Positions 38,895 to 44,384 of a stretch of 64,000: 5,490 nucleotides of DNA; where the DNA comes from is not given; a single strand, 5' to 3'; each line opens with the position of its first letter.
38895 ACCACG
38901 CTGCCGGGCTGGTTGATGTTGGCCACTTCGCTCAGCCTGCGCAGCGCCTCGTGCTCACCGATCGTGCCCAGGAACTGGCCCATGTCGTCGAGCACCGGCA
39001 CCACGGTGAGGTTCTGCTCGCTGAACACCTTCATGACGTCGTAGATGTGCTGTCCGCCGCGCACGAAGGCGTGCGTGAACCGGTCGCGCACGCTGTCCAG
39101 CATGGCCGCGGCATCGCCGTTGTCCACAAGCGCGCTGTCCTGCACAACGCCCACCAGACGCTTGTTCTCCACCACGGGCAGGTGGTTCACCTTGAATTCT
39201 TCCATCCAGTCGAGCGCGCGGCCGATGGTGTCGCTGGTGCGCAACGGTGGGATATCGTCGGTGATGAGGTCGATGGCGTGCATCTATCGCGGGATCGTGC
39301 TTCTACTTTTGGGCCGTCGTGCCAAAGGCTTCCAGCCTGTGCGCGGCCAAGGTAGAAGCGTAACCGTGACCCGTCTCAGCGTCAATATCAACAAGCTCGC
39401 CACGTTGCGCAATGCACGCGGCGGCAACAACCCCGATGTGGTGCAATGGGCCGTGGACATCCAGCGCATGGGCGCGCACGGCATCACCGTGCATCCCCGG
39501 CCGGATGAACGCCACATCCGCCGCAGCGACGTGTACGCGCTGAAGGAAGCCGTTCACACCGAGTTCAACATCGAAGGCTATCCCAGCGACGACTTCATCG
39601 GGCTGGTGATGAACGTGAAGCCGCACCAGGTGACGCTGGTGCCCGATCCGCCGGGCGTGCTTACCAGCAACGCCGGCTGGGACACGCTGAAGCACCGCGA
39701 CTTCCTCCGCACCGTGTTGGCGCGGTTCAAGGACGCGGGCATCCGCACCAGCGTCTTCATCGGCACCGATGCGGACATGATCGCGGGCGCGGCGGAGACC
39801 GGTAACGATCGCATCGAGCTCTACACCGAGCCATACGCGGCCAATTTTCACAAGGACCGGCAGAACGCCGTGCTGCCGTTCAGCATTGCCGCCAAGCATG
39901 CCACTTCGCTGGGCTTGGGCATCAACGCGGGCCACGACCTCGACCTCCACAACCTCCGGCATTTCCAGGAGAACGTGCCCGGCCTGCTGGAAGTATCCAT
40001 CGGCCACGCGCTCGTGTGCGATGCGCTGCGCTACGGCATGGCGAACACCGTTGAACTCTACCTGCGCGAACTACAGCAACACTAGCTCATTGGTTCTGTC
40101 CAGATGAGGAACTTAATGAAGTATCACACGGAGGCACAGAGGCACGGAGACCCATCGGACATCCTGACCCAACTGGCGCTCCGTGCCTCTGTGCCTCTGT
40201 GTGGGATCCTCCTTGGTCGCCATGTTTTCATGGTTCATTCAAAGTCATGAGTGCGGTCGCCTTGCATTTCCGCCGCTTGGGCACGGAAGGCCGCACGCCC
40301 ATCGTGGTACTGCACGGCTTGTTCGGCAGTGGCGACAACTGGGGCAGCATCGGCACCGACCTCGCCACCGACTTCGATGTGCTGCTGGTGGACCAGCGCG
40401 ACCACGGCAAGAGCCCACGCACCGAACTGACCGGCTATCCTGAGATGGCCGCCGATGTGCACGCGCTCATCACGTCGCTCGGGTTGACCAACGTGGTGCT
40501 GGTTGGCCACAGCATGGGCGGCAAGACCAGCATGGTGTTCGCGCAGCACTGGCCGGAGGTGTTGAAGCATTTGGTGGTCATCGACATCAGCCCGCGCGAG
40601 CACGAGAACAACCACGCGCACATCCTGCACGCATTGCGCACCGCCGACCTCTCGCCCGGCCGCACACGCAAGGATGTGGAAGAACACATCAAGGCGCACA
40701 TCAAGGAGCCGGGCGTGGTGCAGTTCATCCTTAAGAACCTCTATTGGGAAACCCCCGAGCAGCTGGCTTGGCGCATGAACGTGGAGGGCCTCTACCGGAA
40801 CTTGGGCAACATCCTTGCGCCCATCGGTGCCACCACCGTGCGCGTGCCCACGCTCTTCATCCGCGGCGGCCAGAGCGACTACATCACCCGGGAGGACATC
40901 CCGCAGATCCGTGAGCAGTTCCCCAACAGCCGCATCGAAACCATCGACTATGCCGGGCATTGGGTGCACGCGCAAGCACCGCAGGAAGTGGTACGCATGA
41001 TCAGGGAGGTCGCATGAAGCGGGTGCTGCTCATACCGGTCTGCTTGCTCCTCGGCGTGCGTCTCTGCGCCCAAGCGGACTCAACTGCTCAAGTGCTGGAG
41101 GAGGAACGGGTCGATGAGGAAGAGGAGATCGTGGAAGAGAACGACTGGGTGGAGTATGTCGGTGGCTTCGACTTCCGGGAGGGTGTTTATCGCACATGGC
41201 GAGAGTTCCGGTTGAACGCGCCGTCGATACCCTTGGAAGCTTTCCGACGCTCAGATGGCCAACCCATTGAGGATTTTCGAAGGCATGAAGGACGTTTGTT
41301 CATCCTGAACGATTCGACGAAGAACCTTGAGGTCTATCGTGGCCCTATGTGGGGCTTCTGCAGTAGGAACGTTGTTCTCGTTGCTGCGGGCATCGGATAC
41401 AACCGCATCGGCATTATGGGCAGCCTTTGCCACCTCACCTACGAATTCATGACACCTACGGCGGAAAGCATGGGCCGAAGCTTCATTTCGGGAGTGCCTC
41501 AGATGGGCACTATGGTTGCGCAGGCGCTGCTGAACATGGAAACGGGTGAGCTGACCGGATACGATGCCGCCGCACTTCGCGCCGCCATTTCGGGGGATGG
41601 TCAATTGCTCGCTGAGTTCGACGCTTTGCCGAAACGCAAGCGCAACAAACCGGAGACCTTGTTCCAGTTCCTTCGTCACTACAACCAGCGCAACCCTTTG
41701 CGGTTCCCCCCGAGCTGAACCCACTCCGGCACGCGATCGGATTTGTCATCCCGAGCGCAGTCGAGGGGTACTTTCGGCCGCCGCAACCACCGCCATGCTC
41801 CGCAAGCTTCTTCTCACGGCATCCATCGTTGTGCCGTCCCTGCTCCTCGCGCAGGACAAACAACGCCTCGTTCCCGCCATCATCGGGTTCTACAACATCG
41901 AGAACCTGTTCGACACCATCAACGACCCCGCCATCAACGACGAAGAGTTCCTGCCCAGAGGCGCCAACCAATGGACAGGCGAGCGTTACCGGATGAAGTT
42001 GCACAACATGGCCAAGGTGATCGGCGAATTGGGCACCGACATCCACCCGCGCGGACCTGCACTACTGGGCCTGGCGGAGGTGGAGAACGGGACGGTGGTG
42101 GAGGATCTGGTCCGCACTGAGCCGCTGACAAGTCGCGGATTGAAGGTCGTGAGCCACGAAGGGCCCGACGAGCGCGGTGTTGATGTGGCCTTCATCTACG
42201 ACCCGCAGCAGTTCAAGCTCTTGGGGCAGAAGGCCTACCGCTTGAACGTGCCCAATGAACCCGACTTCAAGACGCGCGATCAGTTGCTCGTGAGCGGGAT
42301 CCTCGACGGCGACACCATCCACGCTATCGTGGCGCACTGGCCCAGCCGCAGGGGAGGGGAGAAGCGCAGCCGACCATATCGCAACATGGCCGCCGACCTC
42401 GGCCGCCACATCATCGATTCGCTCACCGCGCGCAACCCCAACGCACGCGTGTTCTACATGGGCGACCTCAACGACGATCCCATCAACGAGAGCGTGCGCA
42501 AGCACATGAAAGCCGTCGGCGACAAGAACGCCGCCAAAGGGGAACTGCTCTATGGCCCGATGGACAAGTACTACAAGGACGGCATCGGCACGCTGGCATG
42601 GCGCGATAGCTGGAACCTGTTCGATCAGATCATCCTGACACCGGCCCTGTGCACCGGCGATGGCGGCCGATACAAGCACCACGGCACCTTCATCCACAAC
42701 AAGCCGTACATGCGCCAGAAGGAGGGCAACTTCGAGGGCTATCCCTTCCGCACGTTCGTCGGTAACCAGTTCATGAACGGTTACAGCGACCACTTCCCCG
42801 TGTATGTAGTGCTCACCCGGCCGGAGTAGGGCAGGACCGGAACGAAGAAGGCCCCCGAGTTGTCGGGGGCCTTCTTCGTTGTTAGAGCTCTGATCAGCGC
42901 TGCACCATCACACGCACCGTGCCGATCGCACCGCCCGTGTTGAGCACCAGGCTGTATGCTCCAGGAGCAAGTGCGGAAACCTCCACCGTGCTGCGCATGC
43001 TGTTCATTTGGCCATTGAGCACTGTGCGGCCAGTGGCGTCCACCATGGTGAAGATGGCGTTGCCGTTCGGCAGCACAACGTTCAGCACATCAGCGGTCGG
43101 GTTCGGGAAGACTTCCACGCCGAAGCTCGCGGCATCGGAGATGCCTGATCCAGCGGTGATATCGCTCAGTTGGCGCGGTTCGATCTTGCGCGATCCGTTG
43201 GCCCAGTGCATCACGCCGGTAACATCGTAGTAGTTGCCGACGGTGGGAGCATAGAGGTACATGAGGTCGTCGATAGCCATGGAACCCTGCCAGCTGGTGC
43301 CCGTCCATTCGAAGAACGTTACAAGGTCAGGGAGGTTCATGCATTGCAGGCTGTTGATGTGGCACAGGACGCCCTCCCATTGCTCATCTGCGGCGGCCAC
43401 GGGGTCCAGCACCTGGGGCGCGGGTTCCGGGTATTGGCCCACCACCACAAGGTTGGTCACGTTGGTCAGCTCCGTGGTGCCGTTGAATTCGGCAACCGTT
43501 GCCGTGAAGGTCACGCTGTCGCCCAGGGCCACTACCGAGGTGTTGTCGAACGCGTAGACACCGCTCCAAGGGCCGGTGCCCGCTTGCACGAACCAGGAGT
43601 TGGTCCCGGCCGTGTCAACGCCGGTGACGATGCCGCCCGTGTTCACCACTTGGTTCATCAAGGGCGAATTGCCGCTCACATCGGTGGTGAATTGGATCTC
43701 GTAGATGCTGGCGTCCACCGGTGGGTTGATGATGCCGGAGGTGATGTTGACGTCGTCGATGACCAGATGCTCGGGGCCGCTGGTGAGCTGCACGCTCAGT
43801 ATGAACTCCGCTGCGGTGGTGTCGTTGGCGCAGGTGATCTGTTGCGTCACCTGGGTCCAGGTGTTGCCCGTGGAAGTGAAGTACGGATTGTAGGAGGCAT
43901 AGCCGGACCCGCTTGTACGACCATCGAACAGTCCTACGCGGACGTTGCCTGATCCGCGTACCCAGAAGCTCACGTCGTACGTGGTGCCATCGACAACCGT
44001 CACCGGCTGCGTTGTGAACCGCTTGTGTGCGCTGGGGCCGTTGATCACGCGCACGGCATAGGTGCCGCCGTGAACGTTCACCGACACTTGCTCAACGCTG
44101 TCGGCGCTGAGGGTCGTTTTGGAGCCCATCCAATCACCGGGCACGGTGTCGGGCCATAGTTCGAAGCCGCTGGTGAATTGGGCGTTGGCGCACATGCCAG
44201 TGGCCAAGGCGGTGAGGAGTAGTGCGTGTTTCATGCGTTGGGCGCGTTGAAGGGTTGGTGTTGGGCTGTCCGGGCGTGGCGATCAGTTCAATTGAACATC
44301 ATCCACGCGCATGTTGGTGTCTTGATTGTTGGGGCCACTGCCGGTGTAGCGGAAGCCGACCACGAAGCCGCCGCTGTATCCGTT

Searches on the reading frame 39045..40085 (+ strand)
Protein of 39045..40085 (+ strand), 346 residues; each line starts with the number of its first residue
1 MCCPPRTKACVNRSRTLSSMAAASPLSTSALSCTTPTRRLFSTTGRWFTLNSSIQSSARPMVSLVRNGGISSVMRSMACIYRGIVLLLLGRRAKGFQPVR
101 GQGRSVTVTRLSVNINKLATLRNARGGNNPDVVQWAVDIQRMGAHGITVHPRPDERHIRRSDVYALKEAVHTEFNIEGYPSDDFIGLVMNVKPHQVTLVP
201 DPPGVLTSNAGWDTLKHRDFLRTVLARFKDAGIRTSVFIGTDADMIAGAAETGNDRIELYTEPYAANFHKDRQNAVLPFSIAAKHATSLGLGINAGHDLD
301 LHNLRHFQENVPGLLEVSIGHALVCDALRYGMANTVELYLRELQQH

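Call 17: search_protein_families(library=pfam, proteins=[window:39045-40085:+], max_evalue=0.001)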
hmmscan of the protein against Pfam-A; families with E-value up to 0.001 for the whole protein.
window:39045-40085:+ (346 aa): 1 family
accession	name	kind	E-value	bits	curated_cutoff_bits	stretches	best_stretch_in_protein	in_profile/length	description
PF03740.19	PdxJ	-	2.9e-87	292.1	24.5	1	110-341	1-232/234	Pyridoxal phosphate biosynthesis protein PdxJ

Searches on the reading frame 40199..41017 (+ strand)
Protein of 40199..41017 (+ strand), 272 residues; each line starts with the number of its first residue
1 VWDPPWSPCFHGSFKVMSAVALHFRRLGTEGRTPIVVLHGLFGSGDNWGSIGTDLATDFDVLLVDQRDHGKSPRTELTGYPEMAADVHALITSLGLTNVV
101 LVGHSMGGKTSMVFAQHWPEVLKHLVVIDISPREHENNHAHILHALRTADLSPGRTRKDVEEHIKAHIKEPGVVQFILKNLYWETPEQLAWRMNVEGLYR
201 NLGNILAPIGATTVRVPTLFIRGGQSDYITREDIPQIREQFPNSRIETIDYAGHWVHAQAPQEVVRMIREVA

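Call 17: search_protein_families(library=pfam, proteins=[window:40199-41017:+], max_evalue=0.001)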
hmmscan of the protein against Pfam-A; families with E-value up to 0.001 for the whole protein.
window:40199-41017:+ (272 aa): 5 families
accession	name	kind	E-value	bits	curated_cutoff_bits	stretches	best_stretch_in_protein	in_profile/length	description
PF00561.26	Abhydrolase_1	-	6.2e-30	105.1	25.8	1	34-167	2-135/245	alpha/beta hydrolase fold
PF12697.13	Abhydrolase_6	-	1.7e-20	75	26.3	1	35-266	1-216/217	Alpha/beta hydrolase family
PF12146.15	Hydrolase_4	-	2.9e-12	46.9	27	1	33-128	5-107/239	Serine aminopeptidase, S33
PF07819.20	PGAP1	-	5.2e-10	39.9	24.3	1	96-135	90-131/233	PGAP1-like alpha/beta domain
PF00975.26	Thioesterase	-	5.6e-06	27.2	26.4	1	34-147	2-119/226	Thioesterase domain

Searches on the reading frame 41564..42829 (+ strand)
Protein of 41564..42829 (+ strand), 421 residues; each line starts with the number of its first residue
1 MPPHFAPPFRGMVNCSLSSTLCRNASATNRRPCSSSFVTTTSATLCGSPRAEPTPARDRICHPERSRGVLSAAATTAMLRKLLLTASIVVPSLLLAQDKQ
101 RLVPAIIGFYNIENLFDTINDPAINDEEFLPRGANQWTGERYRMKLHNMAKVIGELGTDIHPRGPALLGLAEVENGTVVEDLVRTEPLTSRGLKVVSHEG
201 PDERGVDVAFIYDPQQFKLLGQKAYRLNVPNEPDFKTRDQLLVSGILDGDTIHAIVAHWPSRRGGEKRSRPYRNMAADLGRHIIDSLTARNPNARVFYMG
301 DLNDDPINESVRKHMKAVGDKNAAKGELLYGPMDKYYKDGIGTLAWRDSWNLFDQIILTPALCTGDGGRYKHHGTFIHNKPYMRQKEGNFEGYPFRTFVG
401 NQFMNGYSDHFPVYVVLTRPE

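Call 17: search_protein_families(library=pfam, proteins=[window:41564-42829:+], max_evalue=0.001)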
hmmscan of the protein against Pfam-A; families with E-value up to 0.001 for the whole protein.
window:41564-42829:+ (421 aa): 1 family
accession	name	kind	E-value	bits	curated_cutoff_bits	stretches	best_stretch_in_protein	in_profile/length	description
PF19580.5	Exo_endo_phos_3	-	1.5e-116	389.2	27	1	107-418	2-310/311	Endonuclease/Exonuclease/phosphatase family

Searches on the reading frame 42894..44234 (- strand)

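Call 17: search_protein_families(library=pfam, proteins=[window:42894-44234:-], max_evalue=0.001)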
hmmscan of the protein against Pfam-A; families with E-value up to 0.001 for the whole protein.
window:42894-44234:- (446 aa): 2 families
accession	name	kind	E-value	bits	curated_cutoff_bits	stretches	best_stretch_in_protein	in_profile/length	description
PF02018.23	CBM_4_9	-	4.3e-12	47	25.9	1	45-149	26-132/136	Carbohydrate binding domain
PF18962.6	Por_Secre_tail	-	2.2e-08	34.7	27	1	375-436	1-67/75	Secretion system C-terminal sorting domain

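Call 78: search_protein_families(library=ncbifam, proteins=[window:42894-44234:-], max_evalue=0.01)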
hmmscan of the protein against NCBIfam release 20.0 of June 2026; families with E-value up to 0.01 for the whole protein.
window:42894-44234:- (446 aa): 3 families
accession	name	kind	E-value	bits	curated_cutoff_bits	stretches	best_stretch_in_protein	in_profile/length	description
TIGR04183.1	Por_Secre_tail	domain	8e-09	35.4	23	1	375-445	1-72/72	T9SS type A sorting domain-containing protein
NF033681.1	ExeM_NucH_DNase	subfamily_domain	1.6e-06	27.2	300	1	201-294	3-109/546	ExeM/NucH family extracellular endonuclease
NF052434.1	Mep72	equivalog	0.002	16.8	645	1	43-199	292-456/573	biofilm-associated metzincin protease Mep72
